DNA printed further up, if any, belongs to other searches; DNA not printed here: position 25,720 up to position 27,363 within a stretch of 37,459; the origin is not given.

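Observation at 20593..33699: Sugar/polyol-phosphate island beside tkt-tal resembling, but not matching, known erythritol/threitol routes to erythrose-4-phosphate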

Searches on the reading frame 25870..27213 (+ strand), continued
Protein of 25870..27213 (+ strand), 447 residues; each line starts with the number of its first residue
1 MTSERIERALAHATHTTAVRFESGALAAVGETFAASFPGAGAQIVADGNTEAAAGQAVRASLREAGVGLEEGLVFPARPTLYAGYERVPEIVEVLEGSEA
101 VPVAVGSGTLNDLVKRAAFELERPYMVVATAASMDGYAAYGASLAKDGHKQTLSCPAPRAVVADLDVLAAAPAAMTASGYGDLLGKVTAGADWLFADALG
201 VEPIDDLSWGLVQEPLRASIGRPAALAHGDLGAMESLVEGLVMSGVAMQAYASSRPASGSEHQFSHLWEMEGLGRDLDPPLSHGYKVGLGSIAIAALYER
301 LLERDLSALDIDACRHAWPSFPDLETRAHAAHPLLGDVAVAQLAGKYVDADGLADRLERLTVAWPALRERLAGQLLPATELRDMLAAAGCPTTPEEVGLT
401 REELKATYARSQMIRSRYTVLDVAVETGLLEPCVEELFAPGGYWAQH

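Call 38: search_protein_families(library=ncbifam, proteins=[L074:11432-13162:+, L074:13155-13919:+, L074:8271-9800:+, L074:5478-5969:+, L074:2202-3896:+, L074:951-1997:-], max_evalue=0.00001)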
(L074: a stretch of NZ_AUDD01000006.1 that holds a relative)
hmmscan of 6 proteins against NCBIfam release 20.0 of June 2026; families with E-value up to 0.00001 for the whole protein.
L074:11432-13162:+ (576 aa): 9 families
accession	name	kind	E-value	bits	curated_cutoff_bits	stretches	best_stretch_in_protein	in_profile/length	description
NF003154.0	PRK04123.1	equivalog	7.7e-216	718.1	428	1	2-548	2-553/554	ribulokinase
TIGR01234.1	L-ribulokinase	equivalog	2.2e-206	686.8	583.25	1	4-538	1-535/536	ribulokinase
TIGR01315.1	5C_CHO_kinase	subfamily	4.9e-56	190.6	408.7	1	56-525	39-530/541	FGGY family pentulose kinase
TIGR01312.1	XylB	equivalog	3.7e-33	114.8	380.25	2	364-528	315-479/481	xylulokinase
NF008187.0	PRK10939.1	equivalog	8.9e-27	93.9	528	1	162-528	138-499/521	autoinducer-2 kinase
TIGR01314.1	gntK_FGGY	equivalog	2.6e-16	59.3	648.55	1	250-522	214-483/505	gluconokinase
TIGR01311.1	glycerol_kin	equivalog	3.9e-15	55.2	590.35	1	395-504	357-467/496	glycerol kinase GlpK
NF000756.0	PRK00047.1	subfamily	2.6e-14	52.4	498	1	394-514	358-479/502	glycerol kinase GlpK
TIGR02628.1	fuculo_kin_coli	equivalog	7.2e-09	35.1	470.9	1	173-507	144-462/465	L-fuculokinase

L074:13155-13919:+ (254 aa): 24 families
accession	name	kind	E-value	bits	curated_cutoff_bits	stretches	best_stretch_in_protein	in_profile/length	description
NF005123.0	PRK06557.1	subfamily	1.3e-102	342.2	251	1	18-246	4-223/223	L-ribulose-5-phosphate 4-epimerase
NF006047.0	PRK08193.1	subfamily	2.9e-45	154.6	257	1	27-240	6-222/231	L-ribulose-5-phosphate 4-epimerase AraD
TIGR00760.1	araD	equivalog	4.4e-39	134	389.1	1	30-239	9-219/228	L-ribulose-5-phosphate 4-epimerase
NF009003.0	PRK12348.1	subfamily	5.1e-39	134.3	331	1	27-238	5-217/228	L-ribulose-5-phosphate 4-epimerase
NF009625.0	PRK13145.1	equivalog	1.4e-38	132.7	369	1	22-240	4-225/235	L-ribulose-5-phosphate 4-epimerase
NF053831.1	RU1PAldHalo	equivalog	8.3e-35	120.1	300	1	25-245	4-208/208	ribulose-1-phosphate aldolase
NF009002.0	PRK12347.1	subfamily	2.6e-34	118.4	386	1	27-239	6-222/231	L-ribulose-5-phosphate 4-epimerase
NF009691.0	PRK13213.1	equivalog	4.7e-32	111.3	489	1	36-238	15-221/231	L-ribulose-5-phosphate 4-epimerase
NF005302.0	PRK06833.1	equivalog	2.2e-26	92.6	264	1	24-246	4-213/214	L-fuculose-phosphate aldolase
NF004527.0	PRK05874.1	equivalog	4.3e-26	91.8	308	1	32-234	13-205/218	L-fuculose-phosphate aldolase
NF005984.0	PRK08087.1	subfamily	1.3e-22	80.7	264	1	36-229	16-195/215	L-fuculose-phosphate aldolase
TIGR01086.1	fucA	equivalog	1.4e-20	74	400.25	1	36-228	15-193/214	L-fuculose-phosphate aldolase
NF043034.1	OxoTetrPhDc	equivalog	5.3e-16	59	250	1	25-215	4-185/205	3-oxo-tetronate 4-phosphate decarboxylase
TIGR03328.1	salvage_mtnB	equivalog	2.3e-13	50.1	137.05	1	44-132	15-94/194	methylthioribulose 1-phosphate dehydratase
NF006208.0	PRK08333.1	equivalog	8.4e-13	48.4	267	1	62-214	34-179/189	aldolase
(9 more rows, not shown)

L074:8271-9800:+ (510 aa): 12 families
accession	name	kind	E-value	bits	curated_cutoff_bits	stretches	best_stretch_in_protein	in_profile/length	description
TIGR01312.1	XylB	equivalog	4.7e-82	276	380.25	1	6-496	1-477/481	xylulokinase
NF003154.0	PRK04123.1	equivalog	9.7e-77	258.9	428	1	3-497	4-532/554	ribulokinase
TIGR01315.1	5C_CHO_kinase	subfamily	1e-65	222.5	408.7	1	5-493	2-532/541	FGGY family pentulose kinase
TIGR01234.1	L-ribulokinase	equivalog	3.2e-62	211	583.25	1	4-495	2-523/536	ribulokinase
NF008187.0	PRK10939.1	equivalog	2.5e-59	201.3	528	1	3-505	4-506/521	autoinducer-2 kinase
TIGR01314.1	gntK_FGGY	equivalog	2.7e-53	181.2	648.55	1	4-492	1-483/505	gluconokinase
NF011601.0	PRK15027.1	equivalog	4.6e-44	150.6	912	1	6-500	3-477/484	xylulokinase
TIGR01311.1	glycerol_kin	equivalog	1.6e-43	148.8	590.35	1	3-488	1-480/496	glycerol kinase GlpK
NF000756.0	PRK00047.1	subfamily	4.8e-38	130.7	498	1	4-474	6-468/502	glycerol kinase GlpK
TIGR02628.1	fuculo_kin_coli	equivalog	3.4e-33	115.3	470.9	1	40-480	40-464/465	L-fuculokinase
NF007925.0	PRK10640.1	equivalog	6.7e-08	31.4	639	1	60-201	61-201/489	rhamnulokinase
TIGR02627.1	rhamnulo_kin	equivalog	4.9e-06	25.4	527.95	0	62-203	60-197/454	rhamnulokinase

L074:5478-5969:+ (163 aa): 11 families
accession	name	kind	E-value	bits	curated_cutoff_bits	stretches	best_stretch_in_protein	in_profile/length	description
TIGR02133.1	RPI_actino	equivalog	3.6e-50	169.7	168.2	1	5-150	3-147/148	ribose-5-phosphate isomerase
NF051858.1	EryPhIsonDerIRhiz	equivalog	2.3e-40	138.1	240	1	4-150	2-148/150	D-erythrulose-4-phosphate isomerase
NF004051.0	PRK05571.1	subfamily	7.8e-39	132.8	135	1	4-150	3-147/149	ribose-5-phosphate isomerase B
TIGR01120.1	rpiB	equivalog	1.2e-31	109.6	138.65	1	5-147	2-141/143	ribose 5-phosphate isomerase B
TIGR00689.1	rpiB_lacA_lacB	subfamily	8.8e-31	106.8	88.3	1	5-150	1-144/145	RpiB/LacA/LacB family sugar-phosphate isomerase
NF006381.0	PRK08622.1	equivalog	2.2e-22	79.7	234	1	17-151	15-147/171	galactose-6-phosphate isomerase subunit LacB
TIGR01119.1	lacB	equivalog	6.3e-17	61.8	312.55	1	29-153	25-149/171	galactose-6-phosphate isomerase subunit LacB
NF009258.0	PRK12615.1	equivalog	5.3e-14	52.5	325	1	29-152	25-148/171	galactose-6-phosphate isomerase subunit LacB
NF006380.0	PRK08621.1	equivalog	6e-13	49.4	164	1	4-144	2-137/142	galactose-6-phosphate isomerase subunit LacA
TIGR01118.1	lacA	equivalog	3.4e-10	40.2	181.1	1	4-145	2-138/141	galactose-6-phosphate isomerase subunit LacA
NF009257.0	PRK12613.1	equivalog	8.5e-10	38.9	243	1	4-145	2-137/141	galactose-6-phosphate isomerase subunit LacA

L074:2202-3896:+ (565 aa): 5 families
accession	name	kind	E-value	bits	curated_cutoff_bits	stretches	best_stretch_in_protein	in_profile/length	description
NF011049.0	PRK14479.1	subfamily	5.8e-215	715.1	492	1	1-563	1-564/568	dihydroxyacetone kinase family protein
TIGR02361.1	dak_ATP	equivalog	8.8e-107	358.1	574.95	1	5-561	4-582/583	glycerone kinase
TIGR02363.1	dhaK1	equivalog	1e-88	297.5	406.25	1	1-327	1-329/329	dihydroxyacetone kinase subunit DhaK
TIGR02362.1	dhaK1b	equivalog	4e-58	197.1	413.25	1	4-311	2-309/326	DhaKLM operon coactivator DhaQ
TIGR02365.1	dha_L_ycgS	equivalog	1.3e-34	119.6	138.3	1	370-561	5-194/196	dihydroxyacetone kinase subunit DhaL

L074:951-1997:- (349 aa): 20 families
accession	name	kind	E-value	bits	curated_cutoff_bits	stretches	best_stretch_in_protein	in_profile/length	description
TIGR00692.1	tdh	equivalog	1.7e-54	185.1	458.35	1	12-341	11-332/340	L-threonine 3-dehydrogenase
NF041097.1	keto_inos_dh_IolM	equivalog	4.8e-52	176.9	450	1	12-338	40-378/389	scyllo-inosose 3-dehydrogenase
NF003808.0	PRK05396.1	equivalog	4e-49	167.3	380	1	12-347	13-338/341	L-threonine 3-dehydrogenase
NF007489.0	PRK10083.1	equivalog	1.1e-38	133.1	376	1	5-332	5-318/339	Zn-dependent oxidoreductase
TIGR03366.1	HpnZ_proposed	hypoth_equivalog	1.1e-32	113.5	328.1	1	21-313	2-296/315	putative phosphonate catabolism associated alcohol dehydrogenase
NF006940.0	PRK09422.1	equivalog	6.4e-28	97.7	344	1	11-322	11-308/338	alcohol dehydrogenase AdhP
NF010344.0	PRK13771.1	subfamily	4.5e-27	94.9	349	1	12-339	13-322/334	putative alcohol dehydrogenase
TIGR03989.1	Rxyl_3153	subfamily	1e-26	94.1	440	2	166-338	179-359/370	NDMA-dependent alcohol dehydrogenase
NF041172.1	AcrlCoa_red_Thmprot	equivalog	4.8e-24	84.9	500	1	13-339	14-323/334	acryloyl-CoA reductase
TIGR03451.1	mycoS_dep_FDH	equivalog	1.4e-23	83.3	512.9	1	12-275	14-280/358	S-(hydroxymethyl)mycothiol dehydrogenase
NF007642.0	PRK10309.1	equivalog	4e-23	82.2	550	1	7-324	7-320/347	galactitol-1-phosphate 5-dehydrogenase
NF007375.0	PRK09880.1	equivalog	8.4e-23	80.7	469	1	26-329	29-322/344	L-idonate 5-dehydrogenase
TIGR02822.1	adh_fam_2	subfamily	1.8e-21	76.6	283.5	1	10-329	13-309/329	zinc-binding alcohol dehydrogenase family protein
TIGR02818.1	adh_III_F_hyde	equivalog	2.5e-21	76.2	543.95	2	18-113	20-108/368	S-(hydroxymethyl)glutathione dehydrogenase/class III alcohol dehydrogenase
TIGR03201.1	dearomat_had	equivalog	1.3e-18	67.2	338.65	1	15-220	14-212/349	6-hydroxycyclohex-1-ene-1-carbonyl-CoA dehydrogenase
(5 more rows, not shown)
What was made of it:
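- The A. jensenii version carries a bona fide ribulokinase and L-ribulose-5-P epimerase, and its RpiB passes the ribose-5-P isomerase equivalog (call 38). The A. jensenii RpiB passes RPI_actino (169.7 > 168.2) (call 38).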

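Call 82: predict_structure(alignment_id=A1)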
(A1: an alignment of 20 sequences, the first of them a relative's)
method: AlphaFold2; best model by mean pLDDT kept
length: 447 residues; sequences in the alignment: 20
mean_pLDDT: 92.9   pTM: 0.91
mean pLDDT of the five models: 92.9, 92.7, 92.4, 86.5, 75.0
residues with pLDDT >= 90: 362; 70-90: 78; 50-70: 6; < 50: 1
segments of 3 or more residues with pLDDT < 50: none
pLDDT, mean of each block of 10 residues (from residue 1): 78 93 96 97 95 96 97 88 91 92 92 94 95 74 85 90 94 90 96 97 94 94 94 94 92 89 92 87 94 98 97 97 95 88 93 98 98 97 97 94 96 91 97 97 84
secondary structure, 60 per line:
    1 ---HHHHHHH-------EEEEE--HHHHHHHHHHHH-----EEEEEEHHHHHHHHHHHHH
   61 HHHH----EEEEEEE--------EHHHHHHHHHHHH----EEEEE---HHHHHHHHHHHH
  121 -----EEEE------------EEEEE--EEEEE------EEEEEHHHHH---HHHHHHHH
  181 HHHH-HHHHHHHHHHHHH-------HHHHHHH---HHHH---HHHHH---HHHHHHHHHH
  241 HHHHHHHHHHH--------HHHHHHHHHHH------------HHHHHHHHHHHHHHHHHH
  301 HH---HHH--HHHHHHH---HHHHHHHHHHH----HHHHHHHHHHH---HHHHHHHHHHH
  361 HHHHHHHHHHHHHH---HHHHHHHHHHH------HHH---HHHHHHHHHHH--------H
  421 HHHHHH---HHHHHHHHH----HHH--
elements in order: H4-10 E18-22 H25-36 E42-47 H48-64 E69-75 H85-96 E101-105 H109-120 E126-129 E142-146 E149-153 E160-164 H165-169 H173-184 H186-198 H206-212 H216-219 H223-227 H231-251 H260-270 H283-302 H311-317 H321-331 H336-346 H350-374 H378-388 H401-411 H420-426 H430-438
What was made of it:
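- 25870..27213 (+): 447-aa AraM-like Fe-ADH_2 dehydrogenase ('G1PDH-like'), the signature gene of the module and the proposed polyol-phosphate dehydrogenase. Model pLDDT 92.9 (call 82).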

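Call 84: fold_search(model_id=the predicted structure, library=pdb)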
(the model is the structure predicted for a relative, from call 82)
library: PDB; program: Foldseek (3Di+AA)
matches with E <= 10: 1495; with E <= 0.001: 151
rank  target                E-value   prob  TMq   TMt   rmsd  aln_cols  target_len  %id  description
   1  9h4x                  1.2e-21  1.00  0.74  0.83   3.7       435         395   27  Crystal structure of Ni2+ dependent glycerol-1-phosphate dehydrogenase AraM from Bacillus subtilis (released 2025-11-05)
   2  3ce9_B                8.2e-16  1.00  0.64  0.81   7.2       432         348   17  Crystal structure of glycerol dehydrogenase (NP_348253.1) from Clostridium acetobutylicum at 2.37 A resolution (released 2008-03-11)
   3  3ce9_A                8.6e-16  1.00  0.64  0.80   7.3       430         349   17  Crystal structure of glycerol dehydrogenase (NP_348253.1) from Clostridium acetobutylicum at 2.37 A resolution (released 2008-03-11)
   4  4rfl_A                1.0e-14  1.00  0.61  0.80   7.3       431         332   20  Crystal structure of G1PDH with NADPH from Methanocaldococcus jannaschii (released 2015-07-22)
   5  4rfl_C                1.6e-14  1.00  0.59  0.79   7.6       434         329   21  Crystal structure of G1PDH with NADPH from Methanocaldococcus jannaschii (released 2015-07-22)
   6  4rgq_B                2.2e-14  1.00  0.60  0.79   4.7       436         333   21  Crystal structure of the Methanocaldococcus jannaschii G1PDH with NADPH and DHAP (released 2015-07-22)
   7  4rfl_D                2.2e-14  1.00  0.60  0.79   4.8       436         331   21  Crystal structure of G1PDH with NADPH from Methanocaldococcus jannaschii (released 2015-07-22)
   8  4rgq_D                3.2e-14  1.00  0.58  0.77   7.7       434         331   20  Crystal structure of the Methanocaldococcus jannaschii G1PDH with NADPH and DHAP (released 2015-07-22)
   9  4rgq_C                4.1e-14  1.00  0.59  0.79   7.6       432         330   21  Crystal structure of the Methanocaldococcus jannaschii G1PDH with NADPH and DHAP (released 2015-07-22)
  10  5fb3_A                6.4e-14  1.00  0.62  0.81   3.9       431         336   19  Structure of glycerophosphate dehydrogenase in complex with NADPH (released 2016-10-12)
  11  4rgq_A                7.8e-14  1.00  0.59  0.78   7.7       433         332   21  Crystal structure of the Methanocaldococcus jannaschii G1PDH with NADPH and DHAP (released 2015-07-22)
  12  4rgv_A                8.1e-14  1.00  0.61  0.82   4.2       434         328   19  Crystal structure of the Methanocaldococcus jannaschii G1PDH (released 2015-07-22)
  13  3w5s_A                8.6e-14  1.00  0.58  0.72   7.0       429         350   17  Crystal Structure of Maleylacetate Reductase from Rhizobium sp. strain MTP-10005 (released 2014-02-12)
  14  4rgv_B                1.3e-13  1.00  0.62  0.81   4.0       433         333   20  Crystal structure of the Methanocaldococcus jannaschii G1PDH (released 2015-07-22)
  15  5fb3_F                1.5e-13  1.00  0.63  0.82   3.5       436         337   19  Structure of glycerophosphate dehydrogenase in complex with NADPH (released 2016-10-12)
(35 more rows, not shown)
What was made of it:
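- On sn-Glycerol-1-phosphate dehydrogenase (EgsA/AraM): Foldseek top hit is AraM 9h4x, TM 0.74/0.83 (call 84).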

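Call 91: find_encoding_contigs(protein=P0009, flank=10000, max_places=1)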
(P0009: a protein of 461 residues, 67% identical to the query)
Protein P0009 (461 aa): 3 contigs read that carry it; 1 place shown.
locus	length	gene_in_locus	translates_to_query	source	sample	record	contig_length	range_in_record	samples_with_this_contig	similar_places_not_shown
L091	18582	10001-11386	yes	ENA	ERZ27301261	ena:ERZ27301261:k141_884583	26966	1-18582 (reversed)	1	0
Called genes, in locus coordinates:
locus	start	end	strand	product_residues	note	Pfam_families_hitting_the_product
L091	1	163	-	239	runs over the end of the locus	PF01791:DeoC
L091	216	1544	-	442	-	-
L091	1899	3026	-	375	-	PF00923:TAL_FSA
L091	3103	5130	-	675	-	PF00456:Transketolase_N, PF02779:Transket_pyr, PF02780:Transketolase_C (weak), PF22613:Transketolase_C_1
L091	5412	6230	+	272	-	PF00392:GntR (weak), PF08220:HTH_DeoR, PF08279:HTH_11, PF00455:DeoRC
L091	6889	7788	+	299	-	PF00702:Hydrolase, PF13344:Hydrolase_6, PF13419:HAD_2 (weak), PF13242:Hydrolase_like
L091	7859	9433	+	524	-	PF00370:FGGY_N, PF02782:FGGY_C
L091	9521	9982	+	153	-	PF02502:LacAB_rpiB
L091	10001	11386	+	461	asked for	PF13685:Fe-ADH_2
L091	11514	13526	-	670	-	PF02720:DUF222, PF01844:HNH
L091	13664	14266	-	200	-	PF00881:Nitroreductase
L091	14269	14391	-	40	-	-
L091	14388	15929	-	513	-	PF00209:SNF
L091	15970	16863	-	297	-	PF05235:CHAD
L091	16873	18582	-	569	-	?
